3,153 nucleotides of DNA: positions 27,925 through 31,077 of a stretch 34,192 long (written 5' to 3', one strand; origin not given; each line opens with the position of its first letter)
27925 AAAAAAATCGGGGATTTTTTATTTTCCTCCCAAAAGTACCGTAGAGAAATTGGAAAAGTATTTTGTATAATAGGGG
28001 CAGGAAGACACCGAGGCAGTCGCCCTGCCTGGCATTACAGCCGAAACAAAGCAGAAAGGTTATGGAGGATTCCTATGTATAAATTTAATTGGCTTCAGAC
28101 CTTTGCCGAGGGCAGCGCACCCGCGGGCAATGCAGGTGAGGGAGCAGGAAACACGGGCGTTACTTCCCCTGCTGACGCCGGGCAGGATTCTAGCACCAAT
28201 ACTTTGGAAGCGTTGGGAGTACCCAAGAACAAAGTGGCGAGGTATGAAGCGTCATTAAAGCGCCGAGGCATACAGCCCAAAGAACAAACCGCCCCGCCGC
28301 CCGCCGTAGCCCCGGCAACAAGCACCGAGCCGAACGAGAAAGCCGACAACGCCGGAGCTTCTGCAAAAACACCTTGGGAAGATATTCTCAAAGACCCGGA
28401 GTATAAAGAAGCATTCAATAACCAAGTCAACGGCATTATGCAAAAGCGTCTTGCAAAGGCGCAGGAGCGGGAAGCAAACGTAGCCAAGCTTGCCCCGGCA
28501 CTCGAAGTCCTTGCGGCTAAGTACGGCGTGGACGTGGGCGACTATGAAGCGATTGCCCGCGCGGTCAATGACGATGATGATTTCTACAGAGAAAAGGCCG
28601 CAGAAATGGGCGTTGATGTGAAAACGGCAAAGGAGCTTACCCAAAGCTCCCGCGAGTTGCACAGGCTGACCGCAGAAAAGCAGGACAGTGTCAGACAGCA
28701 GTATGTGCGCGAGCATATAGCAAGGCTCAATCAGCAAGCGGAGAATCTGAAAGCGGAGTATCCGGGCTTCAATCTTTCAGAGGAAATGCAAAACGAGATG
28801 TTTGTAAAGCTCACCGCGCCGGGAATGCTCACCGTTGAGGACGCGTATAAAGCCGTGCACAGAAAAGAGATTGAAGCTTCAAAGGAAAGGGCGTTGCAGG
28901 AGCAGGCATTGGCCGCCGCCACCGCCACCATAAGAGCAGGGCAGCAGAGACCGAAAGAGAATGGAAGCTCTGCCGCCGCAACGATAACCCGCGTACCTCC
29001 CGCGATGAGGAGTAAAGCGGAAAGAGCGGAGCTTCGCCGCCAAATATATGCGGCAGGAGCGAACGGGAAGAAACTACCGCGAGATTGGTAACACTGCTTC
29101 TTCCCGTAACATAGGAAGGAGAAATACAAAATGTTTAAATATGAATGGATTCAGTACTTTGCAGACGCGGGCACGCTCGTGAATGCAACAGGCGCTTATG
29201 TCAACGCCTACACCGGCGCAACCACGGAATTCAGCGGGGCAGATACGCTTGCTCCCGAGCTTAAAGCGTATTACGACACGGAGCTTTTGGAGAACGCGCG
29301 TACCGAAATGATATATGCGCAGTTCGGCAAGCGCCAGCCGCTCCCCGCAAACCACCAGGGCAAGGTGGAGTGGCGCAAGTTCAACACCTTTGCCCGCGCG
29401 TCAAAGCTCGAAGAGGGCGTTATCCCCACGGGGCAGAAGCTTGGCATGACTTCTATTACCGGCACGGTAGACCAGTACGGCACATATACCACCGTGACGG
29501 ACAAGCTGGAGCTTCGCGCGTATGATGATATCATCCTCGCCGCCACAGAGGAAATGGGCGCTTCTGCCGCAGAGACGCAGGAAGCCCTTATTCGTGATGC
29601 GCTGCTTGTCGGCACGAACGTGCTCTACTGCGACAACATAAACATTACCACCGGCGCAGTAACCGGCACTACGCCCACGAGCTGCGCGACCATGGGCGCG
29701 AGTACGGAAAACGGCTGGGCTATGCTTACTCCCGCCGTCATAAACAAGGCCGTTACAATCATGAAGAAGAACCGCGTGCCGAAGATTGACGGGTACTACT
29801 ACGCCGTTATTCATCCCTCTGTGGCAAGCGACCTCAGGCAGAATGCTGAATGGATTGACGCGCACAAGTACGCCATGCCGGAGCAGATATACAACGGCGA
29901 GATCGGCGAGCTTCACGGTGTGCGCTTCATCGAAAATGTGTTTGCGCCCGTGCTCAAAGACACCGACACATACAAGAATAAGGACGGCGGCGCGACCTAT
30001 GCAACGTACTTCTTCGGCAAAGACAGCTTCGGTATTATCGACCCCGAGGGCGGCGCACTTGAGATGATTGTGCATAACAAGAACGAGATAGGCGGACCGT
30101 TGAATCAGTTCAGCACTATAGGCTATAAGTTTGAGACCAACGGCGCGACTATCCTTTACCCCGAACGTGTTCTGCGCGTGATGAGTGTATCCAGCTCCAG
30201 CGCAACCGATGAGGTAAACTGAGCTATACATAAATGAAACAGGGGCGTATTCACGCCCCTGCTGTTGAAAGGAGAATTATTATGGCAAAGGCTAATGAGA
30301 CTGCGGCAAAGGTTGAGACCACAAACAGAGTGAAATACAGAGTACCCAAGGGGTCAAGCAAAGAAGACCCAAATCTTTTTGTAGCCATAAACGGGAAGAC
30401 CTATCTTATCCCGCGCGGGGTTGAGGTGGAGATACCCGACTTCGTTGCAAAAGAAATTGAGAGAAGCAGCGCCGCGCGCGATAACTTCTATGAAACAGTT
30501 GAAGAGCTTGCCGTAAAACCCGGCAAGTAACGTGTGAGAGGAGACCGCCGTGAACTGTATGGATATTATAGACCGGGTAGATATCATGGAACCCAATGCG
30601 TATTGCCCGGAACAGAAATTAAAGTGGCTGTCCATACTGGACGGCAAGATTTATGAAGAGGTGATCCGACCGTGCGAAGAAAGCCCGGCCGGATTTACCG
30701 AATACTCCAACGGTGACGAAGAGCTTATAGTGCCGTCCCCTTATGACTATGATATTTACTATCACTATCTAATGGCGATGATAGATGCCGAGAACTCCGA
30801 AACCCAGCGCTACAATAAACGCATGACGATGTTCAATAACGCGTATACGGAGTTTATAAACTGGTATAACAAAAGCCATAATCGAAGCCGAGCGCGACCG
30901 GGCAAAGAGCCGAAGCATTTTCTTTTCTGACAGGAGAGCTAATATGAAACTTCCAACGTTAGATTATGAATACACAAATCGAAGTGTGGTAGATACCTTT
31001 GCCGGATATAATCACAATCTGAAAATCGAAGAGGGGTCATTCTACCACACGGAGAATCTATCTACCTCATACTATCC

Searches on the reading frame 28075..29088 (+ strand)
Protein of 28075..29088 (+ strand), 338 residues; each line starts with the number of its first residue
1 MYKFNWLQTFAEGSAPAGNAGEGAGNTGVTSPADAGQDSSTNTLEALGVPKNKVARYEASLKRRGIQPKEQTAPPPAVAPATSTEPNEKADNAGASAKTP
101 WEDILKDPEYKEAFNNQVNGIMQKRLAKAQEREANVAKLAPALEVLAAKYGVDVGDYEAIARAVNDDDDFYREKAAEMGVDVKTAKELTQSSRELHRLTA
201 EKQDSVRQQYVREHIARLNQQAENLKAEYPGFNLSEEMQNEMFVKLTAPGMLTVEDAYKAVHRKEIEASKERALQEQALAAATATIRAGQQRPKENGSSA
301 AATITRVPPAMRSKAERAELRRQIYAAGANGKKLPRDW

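Call 3: search_protein_families(library=pfam, proteins=[window:28075-29088:+], max_evalue=0.01)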
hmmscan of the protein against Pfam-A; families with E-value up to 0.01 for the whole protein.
window:28075-29088:+ (338 aa): 0 families

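Call 4: search_protein_families(library=phrogs, proteins=[window:28075-29088:+], max_evalue=0.01)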
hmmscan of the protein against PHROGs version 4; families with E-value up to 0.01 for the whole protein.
window:28075-29088:+ (338 aa): 2 families
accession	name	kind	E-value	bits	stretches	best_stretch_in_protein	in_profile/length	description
phrog_13908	-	unknown function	8.4e-52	177.3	1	18-324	11-284/294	-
phrog_5131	-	DNA, RNA and nucleotide metabolism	0.0011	19.3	1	134-275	184-320/357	thymidylate synthase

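Call 5: search_protein_families(library=ncbifam, proteins=[window:28075-29088:+], max_evalue=0.01)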
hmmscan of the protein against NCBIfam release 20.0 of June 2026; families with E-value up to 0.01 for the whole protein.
window:28075-29088:+ (338 aa): 2 families
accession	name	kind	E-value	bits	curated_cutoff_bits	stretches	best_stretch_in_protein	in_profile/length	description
NF007243.0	PRK09685.1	equivalog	0.0082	15.6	199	0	183-228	220-262/303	transcriptional regulator FeaR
NF041204.1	VdcC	exception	0.0087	14.5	650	0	123-226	91-193/467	non-oxidative hydroxyarylic acid decarboxylases subunit C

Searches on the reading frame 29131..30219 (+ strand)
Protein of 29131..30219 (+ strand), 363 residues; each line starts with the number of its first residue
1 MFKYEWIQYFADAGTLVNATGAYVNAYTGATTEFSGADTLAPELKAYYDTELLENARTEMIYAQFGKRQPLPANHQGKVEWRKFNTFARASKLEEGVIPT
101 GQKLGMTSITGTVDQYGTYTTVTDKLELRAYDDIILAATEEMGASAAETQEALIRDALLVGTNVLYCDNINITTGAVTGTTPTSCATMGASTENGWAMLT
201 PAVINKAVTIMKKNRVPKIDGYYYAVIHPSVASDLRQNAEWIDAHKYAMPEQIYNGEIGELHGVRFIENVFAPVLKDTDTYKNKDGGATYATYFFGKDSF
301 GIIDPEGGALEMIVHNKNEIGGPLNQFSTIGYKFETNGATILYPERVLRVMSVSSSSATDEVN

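Call 3: search_protein_families(library=pfam, proteins=[window:29131-30219:+], max_evalue=0.01)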
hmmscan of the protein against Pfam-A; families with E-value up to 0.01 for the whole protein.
window:29131-30219:+ (363 aa): 3 families
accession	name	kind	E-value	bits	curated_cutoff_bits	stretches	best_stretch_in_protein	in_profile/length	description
PF25209.1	Phage_capsid_4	-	2.5e-09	38.2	27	1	90-276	50-197/262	Phage capsid protein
PF13252.12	Phage_capsid_3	-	4.6e-05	23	23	1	209-291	205-298/376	Phage capsid protein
PF19821.5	Phage_capsid_2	-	0.00024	20.8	25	1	152-299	127-245/293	Phage capsid protein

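Call 4: search_protein_families(library=phrogs, proteins=[window:29131-30219:+], max_evalue=0.01)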
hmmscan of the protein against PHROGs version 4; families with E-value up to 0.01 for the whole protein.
window:29131-30219:+ (363 aa): 3 families
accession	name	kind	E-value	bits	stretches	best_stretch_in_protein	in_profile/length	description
phrog_1357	-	head and packaging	2e-63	215.5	1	22-360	11-352/356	major head protein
phrog_544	-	head and packaging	3.2e-07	31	1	62-268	31-212/282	major head protein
phrog_267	-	head and packaging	4.1e-06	27.2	1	48-298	45-279/410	major head protein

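Call 5: search_protein_families(library=ncbifam, proteins=[window:29131-30219:+], max_evalue=0.01)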
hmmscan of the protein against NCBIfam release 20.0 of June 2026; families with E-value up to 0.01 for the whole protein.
window:29131-30219:+ (363 aa): 1 family
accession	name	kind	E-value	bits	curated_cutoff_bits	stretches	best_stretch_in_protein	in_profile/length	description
TIGR04387.1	capsid_maj_N4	equivalog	7.6e-56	189.8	60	1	39-351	5-321/324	N4-gp56 family major capsid protein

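Call 13: search_dna_similar(query=window:29131-30219:+, collection=phages, mode=protein, max_rows=30)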
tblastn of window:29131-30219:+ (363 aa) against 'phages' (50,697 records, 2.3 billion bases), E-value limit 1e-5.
Records with a match: 72; places in all: 72; records where one place covers at least 80% of the query: 59.
Best place of each record, by identity: 60-80% 1; <60% 71.
By first word of the organism name: Streptomyces 35; Bacillus 15; Bacteriophage 11; Paenibacillus 2; Caudovirales 2; Alteromonas 2; Bacteroides 1; Caudoviricetes 1; Pseudoalteromonas 1; Stenotrophomonas 1; and 1 more.
By host as written in the record: - 14; Streptomyces griseus ATCC 10137 10; Streptomyces scabiei RL-34 7; Bacillus megaterium 6; Streptomyces lividans JI 1326 6; Bacillus megaterium Km 5; Streptomyces viridochromogenes DSM40736 4; Bacillus megaterium strain Km Sp- 2; and 14 more.
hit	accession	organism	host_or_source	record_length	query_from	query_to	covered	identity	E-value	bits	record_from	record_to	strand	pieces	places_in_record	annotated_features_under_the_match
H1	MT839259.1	Bacteriophage sp.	human fecal samples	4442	7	363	98%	74.5%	4e-177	535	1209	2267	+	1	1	record has no annotation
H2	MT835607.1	Bacteriophage sp.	human fecal samples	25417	1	363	100%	53.0%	1e-114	372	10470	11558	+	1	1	record has no annotation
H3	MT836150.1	Bacteriophage sp.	human fecal samples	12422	24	350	90%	36.0%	4e-53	194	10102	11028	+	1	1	record has no annotation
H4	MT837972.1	Bacteriophage sp.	human fecal samples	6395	7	333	90%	33.8%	2e-47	177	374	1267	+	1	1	record has no annotation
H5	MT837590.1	Bacteriophage sp.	human fecal samples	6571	40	363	89%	33.6%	5e-51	188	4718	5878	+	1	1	record has no annotation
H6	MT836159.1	Bacteriophage sp.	human fecal samples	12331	30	333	84%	34.8%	2e-50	186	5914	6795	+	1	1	record has no annotation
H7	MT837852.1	Bacteriophage sp.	human fecal samples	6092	39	333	81%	35.1%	9e-49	181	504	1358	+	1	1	record has no annotation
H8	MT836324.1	Bacteriophage sp.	human fecal samples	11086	39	333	81%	34.1%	4e-48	179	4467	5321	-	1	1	record has no annotation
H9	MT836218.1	Bacteriophage sp.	human fecal samples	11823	40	279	66%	40.2%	3e-48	180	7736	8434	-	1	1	record has no annotation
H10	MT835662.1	Bacteriophage sp.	human fecal samples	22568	35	350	87%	29.0%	1e-43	167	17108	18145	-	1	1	record has no annotation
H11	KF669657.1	Bacillus phage poppyseed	Bacillus megaterium Km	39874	35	333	82%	30.2%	5e-32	133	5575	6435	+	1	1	capsid protein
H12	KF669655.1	Bacillus phage Page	Bacillus megaterium Km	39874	35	333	82%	30.2%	5e-32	133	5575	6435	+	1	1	hypothetical protein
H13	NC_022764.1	Bacillus phage Page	Bacillus megaterium Km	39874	35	333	82%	30.2%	5e-32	133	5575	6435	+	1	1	major head protein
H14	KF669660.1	Bacillus phage Pony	Bacillus megaterium Km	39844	35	333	82%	29.9%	1e-31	132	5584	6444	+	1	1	hypothetical protein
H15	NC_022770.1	Bacillus phage Pony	Bacillus megaterium Km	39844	35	333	82%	29.9%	1e-31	132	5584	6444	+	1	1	major head protein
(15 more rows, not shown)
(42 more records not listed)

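Call 18: find_related_loci(query=window:29131-30219:+, collection=viral_contigs, flank=10000)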
Query window:29131-30219:+ (363 aa) in viral_contigs; peptide patterns used: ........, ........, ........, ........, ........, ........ (x = any residue, [..] = any of these).
8 stretches matched a pattern, but none encodes a relative of the query by tblastn (E <= 1e-3).

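Call 48: find_homologous_proteins(query=window:29131-30219:+, max_evalue=1e-10)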
Query window:29131-30219:+ (363 aa): 6090 proteins with E <= 1e-10 among 8000 candidates; the best 120 are listed.
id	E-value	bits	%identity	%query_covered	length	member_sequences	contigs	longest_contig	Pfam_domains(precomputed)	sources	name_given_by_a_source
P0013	1.7e-241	818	100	100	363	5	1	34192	PF25209.3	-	-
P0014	1.8e-216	736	90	100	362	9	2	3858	PF25209.3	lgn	-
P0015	5.1e-216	735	88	100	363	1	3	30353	PF25209.3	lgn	-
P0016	4.6e-212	722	87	100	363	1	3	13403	PF25209.3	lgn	-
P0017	1.4e-204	697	72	69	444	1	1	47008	PF25209.3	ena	-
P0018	4.2e-189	646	79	98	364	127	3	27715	PF25209.3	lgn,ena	-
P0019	4.6e-189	646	79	98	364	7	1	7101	PF25209.3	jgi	jgi:N4-gp56 family major capsid protein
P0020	2.0e-187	641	78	100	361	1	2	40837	PF25209.3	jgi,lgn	jgi:N4-gp56 family major capsid protein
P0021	2.7e-187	640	78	100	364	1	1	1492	PF25209.3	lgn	-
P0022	6.6e-187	639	79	98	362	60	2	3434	PF25209.3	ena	-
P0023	2.3e-186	637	78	97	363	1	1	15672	PF25209.3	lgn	-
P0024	1.5e-185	634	79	99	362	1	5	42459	PF25209.3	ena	-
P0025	3.0e-185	633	78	98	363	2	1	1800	PF25209.3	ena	-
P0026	3.0e-185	633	78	99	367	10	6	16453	PF25209.3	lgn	-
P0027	6.3e-185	632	77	98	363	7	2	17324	PF25209.3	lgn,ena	-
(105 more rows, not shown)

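Call 54: find_related_loci(query=A2, collection=viral_contigs, flank=10000)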
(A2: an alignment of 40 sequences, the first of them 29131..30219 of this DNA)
Query A2 (363 aa) in viral_contigs; peptide patterns used: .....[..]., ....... (x = any residue, [..] = any of these).
600 stretches matched a pattern (row limit reached: there are more); 555 encode a relative of the query (tblastn E <= 1e-3); the best 80 are kept; 80 distinct loci.
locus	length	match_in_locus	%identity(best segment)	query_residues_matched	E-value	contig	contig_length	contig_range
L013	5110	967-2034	79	7-363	0e+0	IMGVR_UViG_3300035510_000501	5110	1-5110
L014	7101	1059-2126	79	7-363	0e+0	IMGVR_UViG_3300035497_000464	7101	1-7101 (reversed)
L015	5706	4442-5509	79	7-363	0e+0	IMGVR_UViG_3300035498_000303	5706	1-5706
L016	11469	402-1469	79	7-363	0e+0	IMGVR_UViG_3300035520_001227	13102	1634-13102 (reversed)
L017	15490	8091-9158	79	7-363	0e+0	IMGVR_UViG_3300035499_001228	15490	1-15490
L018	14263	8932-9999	79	7-363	0e+0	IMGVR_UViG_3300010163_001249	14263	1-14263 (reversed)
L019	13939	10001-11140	75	1-363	0e+0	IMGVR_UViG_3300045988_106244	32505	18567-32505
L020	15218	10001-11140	75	1-363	0e+0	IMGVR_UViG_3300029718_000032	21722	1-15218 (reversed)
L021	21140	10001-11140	75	1-363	0e+0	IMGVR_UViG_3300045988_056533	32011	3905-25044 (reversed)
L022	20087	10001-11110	78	1-363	0e+0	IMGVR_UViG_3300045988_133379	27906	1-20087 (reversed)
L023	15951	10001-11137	75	1-363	0e+0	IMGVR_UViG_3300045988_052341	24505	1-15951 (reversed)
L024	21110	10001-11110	77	1-363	0e+0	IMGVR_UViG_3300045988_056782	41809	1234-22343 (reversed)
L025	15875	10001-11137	75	1-363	0e+0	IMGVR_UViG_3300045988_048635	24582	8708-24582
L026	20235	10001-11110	77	1-363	0e+0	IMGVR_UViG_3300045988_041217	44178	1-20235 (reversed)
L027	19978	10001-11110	77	1-363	0e+0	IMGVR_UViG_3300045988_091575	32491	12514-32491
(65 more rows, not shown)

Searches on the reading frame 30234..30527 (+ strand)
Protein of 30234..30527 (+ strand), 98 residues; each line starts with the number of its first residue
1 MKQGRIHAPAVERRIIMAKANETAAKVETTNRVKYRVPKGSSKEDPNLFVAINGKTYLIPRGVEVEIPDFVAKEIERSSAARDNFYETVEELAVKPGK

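Call 3: search_protein_families(library=pfam, proteins=[window:30234-30527:+], max_evalue=0.01)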
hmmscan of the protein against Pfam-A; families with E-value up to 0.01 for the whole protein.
window:30234-30527:+ (98 aa): 0 families

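Call 4: search_protein_families(library=phrogs, proteins=[window:30234-30527:+], max_evalue=0.01)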
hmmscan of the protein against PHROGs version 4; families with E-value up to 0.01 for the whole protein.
window:30234-30527:+ (98 aa): 2 families
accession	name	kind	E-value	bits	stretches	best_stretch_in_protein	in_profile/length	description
phrog_15239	-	unknown function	5.3e-12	46.5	1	18-89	10-81/96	-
phrog_13966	-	unknown function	3.2e-05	24.8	1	18-78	31-92/115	-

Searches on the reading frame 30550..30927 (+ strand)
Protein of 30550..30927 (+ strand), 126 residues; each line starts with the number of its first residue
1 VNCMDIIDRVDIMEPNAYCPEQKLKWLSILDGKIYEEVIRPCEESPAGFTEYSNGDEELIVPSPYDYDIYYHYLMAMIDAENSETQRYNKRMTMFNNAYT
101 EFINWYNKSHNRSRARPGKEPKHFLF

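Call 3: search_protein_families(library=pfam, proteins=[window:30550-30927:+], max_evalue=0.01)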
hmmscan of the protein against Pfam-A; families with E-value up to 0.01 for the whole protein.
window:30550-30927:+ (126 aa): 0 families

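Call 4: search_protein_families(library=phrogs, proteins=[window:30550-30927:+], max_evalue=0.01)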
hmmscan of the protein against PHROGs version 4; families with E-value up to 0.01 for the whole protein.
window:30550-30927:+ (126 aa): 1 family
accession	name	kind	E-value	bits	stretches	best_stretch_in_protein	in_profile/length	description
phrog_12105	-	unknown function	7e-31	108.1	1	1-111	1-114/123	-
